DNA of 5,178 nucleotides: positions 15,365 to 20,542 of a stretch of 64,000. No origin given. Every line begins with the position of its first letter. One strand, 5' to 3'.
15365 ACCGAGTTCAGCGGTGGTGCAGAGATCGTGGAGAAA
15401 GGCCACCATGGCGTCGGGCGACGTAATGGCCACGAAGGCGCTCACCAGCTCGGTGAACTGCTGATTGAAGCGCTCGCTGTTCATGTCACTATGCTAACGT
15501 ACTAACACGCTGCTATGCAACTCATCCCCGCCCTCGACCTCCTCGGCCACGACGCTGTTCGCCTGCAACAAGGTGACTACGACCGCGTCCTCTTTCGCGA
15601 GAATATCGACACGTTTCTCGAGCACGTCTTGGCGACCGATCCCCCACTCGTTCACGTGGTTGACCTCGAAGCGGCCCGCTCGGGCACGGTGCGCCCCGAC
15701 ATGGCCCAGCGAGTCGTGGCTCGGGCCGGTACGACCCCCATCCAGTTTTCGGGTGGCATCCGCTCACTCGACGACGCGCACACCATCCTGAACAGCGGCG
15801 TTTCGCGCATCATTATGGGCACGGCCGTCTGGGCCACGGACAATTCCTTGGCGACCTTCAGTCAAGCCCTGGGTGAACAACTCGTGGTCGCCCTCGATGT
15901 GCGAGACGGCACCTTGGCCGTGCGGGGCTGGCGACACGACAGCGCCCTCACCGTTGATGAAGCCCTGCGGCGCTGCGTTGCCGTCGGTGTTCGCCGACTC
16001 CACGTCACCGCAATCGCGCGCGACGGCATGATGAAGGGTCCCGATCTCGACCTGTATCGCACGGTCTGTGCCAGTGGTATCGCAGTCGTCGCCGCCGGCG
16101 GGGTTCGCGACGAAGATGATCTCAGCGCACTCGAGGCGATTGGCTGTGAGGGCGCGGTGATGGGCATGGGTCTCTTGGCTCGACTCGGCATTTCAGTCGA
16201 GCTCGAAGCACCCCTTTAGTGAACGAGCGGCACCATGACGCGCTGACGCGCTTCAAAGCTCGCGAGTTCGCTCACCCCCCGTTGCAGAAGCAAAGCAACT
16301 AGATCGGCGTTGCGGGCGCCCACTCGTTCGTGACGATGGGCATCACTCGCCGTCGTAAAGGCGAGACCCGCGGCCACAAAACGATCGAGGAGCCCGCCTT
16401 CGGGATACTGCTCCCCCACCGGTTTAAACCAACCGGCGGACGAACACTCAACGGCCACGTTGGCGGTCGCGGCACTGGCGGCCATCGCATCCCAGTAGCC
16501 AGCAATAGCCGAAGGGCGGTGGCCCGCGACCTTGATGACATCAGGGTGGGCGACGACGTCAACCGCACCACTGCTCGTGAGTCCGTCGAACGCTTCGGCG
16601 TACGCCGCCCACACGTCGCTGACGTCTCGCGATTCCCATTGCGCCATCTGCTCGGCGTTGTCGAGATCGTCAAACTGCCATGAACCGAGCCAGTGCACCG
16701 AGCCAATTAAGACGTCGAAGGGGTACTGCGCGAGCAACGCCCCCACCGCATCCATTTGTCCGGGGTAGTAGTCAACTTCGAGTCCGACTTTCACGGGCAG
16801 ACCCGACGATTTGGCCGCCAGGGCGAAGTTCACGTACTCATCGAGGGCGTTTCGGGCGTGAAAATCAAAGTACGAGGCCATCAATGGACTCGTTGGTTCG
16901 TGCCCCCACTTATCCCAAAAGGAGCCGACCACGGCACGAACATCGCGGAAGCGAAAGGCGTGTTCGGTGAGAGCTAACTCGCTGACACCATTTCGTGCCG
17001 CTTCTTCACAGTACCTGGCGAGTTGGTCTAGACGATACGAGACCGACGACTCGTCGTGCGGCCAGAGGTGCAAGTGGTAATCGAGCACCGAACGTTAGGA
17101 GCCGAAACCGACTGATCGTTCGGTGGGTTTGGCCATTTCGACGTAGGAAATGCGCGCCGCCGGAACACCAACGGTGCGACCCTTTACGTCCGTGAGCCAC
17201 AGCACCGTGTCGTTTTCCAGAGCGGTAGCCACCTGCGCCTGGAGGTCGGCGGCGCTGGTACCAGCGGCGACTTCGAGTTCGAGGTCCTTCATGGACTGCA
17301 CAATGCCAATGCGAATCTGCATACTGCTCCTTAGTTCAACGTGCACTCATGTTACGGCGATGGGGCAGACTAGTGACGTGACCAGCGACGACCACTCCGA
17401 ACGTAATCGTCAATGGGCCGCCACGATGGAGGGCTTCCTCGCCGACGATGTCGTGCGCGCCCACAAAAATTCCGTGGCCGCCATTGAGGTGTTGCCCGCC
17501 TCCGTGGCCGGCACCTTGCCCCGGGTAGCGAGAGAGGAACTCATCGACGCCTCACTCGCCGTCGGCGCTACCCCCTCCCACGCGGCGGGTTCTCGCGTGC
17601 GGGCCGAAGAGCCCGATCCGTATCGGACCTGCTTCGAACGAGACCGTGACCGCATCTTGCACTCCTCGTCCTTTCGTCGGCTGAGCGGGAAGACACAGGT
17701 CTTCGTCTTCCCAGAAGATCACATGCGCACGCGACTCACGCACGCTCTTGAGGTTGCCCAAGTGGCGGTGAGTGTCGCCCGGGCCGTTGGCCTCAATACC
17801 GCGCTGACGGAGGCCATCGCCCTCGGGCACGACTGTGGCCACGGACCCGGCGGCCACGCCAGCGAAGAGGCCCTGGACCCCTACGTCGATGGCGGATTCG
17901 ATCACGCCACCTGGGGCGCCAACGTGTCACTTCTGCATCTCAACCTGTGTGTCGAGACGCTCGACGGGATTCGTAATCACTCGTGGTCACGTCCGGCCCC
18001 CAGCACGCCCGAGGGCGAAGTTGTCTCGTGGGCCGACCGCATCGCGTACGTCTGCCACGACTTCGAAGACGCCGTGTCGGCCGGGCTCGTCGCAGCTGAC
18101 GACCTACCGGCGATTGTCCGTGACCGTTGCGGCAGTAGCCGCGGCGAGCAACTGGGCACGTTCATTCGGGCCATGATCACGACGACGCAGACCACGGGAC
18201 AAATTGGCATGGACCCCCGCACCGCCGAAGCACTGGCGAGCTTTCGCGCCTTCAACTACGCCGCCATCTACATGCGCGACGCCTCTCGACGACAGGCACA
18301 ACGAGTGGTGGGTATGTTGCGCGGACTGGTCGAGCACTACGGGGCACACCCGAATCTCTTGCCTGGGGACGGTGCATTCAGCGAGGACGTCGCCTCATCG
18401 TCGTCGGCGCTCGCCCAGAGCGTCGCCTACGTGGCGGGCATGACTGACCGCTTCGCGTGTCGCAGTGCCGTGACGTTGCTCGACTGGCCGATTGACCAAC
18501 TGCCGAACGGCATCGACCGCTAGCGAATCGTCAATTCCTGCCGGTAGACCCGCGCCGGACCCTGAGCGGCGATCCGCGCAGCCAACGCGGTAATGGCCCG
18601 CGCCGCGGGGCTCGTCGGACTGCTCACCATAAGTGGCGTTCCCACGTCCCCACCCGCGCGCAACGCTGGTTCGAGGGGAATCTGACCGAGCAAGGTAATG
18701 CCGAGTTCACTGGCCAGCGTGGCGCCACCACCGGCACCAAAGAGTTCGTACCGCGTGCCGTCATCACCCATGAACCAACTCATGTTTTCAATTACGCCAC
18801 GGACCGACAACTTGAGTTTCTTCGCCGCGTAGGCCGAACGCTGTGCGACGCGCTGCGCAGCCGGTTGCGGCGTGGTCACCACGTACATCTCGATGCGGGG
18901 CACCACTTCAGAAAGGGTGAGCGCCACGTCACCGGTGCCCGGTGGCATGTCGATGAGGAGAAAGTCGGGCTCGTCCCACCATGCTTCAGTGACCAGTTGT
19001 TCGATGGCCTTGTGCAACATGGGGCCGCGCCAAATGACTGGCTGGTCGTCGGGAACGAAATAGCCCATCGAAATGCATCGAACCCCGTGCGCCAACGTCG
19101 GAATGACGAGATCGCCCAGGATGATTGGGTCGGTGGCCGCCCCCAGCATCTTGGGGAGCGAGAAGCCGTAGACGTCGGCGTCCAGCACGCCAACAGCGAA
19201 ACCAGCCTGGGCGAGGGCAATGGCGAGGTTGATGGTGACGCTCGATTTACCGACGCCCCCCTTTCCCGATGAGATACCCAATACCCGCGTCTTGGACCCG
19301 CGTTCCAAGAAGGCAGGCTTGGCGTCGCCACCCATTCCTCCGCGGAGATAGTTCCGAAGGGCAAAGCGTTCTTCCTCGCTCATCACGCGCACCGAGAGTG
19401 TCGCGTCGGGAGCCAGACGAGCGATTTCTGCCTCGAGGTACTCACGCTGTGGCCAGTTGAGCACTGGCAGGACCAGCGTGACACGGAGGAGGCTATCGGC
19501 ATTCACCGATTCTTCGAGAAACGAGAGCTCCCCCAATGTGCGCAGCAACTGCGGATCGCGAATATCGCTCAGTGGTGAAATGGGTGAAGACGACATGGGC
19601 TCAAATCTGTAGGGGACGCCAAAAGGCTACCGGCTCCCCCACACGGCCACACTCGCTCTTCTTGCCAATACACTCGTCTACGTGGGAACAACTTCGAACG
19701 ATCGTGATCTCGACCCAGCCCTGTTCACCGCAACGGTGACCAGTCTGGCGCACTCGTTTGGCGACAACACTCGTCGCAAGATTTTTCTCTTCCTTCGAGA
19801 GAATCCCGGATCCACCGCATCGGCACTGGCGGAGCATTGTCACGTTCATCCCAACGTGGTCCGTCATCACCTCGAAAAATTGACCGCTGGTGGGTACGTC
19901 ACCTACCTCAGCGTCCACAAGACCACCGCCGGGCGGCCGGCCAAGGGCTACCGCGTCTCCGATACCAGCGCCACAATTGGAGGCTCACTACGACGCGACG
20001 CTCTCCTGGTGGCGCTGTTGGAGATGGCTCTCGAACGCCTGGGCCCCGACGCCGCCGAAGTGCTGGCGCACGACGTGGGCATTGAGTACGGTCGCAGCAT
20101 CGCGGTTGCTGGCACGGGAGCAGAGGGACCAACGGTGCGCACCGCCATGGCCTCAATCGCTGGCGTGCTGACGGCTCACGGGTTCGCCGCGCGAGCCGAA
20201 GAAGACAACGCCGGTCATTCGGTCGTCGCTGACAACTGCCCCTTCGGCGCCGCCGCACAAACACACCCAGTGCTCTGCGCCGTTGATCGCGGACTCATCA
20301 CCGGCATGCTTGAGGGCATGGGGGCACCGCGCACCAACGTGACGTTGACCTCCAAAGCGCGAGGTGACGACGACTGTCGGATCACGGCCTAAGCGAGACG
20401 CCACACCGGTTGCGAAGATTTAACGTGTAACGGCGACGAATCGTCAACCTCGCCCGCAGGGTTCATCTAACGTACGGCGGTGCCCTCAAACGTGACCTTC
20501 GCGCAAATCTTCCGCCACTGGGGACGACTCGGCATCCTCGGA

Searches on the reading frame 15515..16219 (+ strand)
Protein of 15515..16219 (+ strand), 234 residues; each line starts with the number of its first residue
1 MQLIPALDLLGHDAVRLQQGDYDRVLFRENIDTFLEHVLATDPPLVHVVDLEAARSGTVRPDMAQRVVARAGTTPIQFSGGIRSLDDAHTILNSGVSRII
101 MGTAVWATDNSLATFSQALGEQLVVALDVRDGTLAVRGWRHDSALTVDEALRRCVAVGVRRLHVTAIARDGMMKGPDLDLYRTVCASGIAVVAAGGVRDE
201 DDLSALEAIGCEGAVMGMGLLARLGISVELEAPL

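Call 26: search_protein_families(library=pfam, proteins=[window:15515-16219:+], max_evalue=0.001)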
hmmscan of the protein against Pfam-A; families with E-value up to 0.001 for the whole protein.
window:15515-16219:+ (234 aa): 2 families
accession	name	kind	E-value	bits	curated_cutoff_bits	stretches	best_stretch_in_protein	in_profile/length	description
PF00977.27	His_biosynth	-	1.2e-46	159.4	23.6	1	3-221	2-223/228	Histidine biosynthesis protein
PF03060.21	NMO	-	9.5e-05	22.4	28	0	186-221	191-226/331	Nitronate monooxygenase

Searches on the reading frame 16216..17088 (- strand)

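Call 25: search_protein_families(library=pfam, proteins=[window:16216-17088:-], max_evalue=0.001)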
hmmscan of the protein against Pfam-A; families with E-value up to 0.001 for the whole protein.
window:16216-17088:- (290 aa): 1 family
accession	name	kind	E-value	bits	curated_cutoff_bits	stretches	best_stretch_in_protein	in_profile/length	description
PF02811.25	PHP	-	1.6e-13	51.8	26.4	1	11-217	5-163/164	PHP domain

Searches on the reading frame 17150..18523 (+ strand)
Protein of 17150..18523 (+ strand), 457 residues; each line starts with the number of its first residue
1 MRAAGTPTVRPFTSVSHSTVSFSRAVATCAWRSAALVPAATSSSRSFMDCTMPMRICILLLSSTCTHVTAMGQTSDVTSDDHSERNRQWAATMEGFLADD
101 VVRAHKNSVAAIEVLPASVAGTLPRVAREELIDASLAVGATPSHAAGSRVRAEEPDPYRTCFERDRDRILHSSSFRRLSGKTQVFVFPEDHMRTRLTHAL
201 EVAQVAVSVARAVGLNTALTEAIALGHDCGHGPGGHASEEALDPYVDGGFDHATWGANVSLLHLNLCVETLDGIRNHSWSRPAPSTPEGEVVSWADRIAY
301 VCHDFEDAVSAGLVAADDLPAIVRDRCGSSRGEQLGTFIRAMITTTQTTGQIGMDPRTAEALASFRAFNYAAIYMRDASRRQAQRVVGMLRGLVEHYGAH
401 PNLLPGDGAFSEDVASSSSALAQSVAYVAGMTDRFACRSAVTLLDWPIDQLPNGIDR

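Call 25: search_protein_families(library=pfam, proteins=[window:17150-18523:+], max_evalue=0.001)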
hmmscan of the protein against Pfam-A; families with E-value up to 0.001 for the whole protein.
window:17150-18523:+ (457 aa): 2 families
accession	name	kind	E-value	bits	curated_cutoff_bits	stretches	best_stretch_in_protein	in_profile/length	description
PF01966.28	HD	-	3.8e-12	47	22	1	195-299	1-114/116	HD domain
PF13286.11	HD_assoc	-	4.2e-11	43.7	22.2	1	352-438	1-87/91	Phosphohydrolase-associated domain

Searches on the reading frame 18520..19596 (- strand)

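Call 25: search_protein_families(library=pfam, proteins=[window:18520-19596:-], max_evalue=0.001)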
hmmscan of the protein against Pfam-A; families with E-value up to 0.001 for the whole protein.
window:18520-19596:- (358 aa): 5 families
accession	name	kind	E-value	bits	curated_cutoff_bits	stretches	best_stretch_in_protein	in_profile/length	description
PF10609.15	ParA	-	1.1e-80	271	27.1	1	104-342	4-245/246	NUBPL iron-transfer P-loop NTPase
PF01656.29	CbiA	-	2.1e-09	37.9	25.4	1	108-144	3-39/125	CobQ/CobB/MinD/ParA nucleotide binding domain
PF13614.12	AAA_31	-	2.7e-07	31.1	27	1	104-142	2-40/177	AAA domain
PF09140.17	MipZ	-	7.2e-06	25.9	20.7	1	108-170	5-67/262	ATPase MipZ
PF00142.24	Fer4_NifH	-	7.7e-06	26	25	1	111-346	7-248/271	4Fe-4S iron sulfur cluster binding proteins, NifH/frxC family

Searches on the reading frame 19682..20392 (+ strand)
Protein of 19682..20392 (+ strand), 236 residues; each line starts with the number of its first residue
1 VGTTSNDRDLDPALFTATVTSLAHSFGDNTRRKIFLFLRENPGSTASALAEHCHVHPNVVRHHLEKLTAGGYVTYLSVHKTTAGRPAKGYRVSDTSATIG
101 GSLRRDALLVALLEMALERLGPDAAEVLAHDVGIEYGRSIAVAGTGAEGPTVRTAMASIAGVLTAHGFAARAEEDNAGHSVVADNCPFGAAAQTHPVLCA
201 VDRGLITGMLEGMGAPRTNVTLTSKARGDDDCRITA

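Call 25: search_protein_families(library=pfam, proteins=[window:19682-20392:+], max_evalue=0.001)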
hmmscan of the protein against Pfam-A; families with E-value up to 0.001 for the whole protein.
window:19682-20392:+ (236 aa): 5 families
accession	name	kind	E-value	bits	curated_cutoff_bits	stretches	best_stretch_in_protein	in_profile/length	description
PF12840.13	HTH_20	-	2.3e-10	40.7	27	1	27-71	2-46/51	Helix-turn-helix domain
PF13412.12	HTH_24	-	7.1e-08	32.3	21.9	1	28-74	2-48/48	Winged helix-turn-helix DNA-binding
PF18546.6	MetOD1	-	6.6e-06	26.7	23.8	1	159-234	64-139/142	Methanogen output domain 1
PF01022.26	HTH_5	-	7.2e-06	26.2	22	1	28-75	1-47/47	Bacterial regulatory protein, arsR family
PF09339.16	HTH_IclR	-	0.00083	19.5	22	0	36-75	10-50/52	IclR helix-turn-helix domain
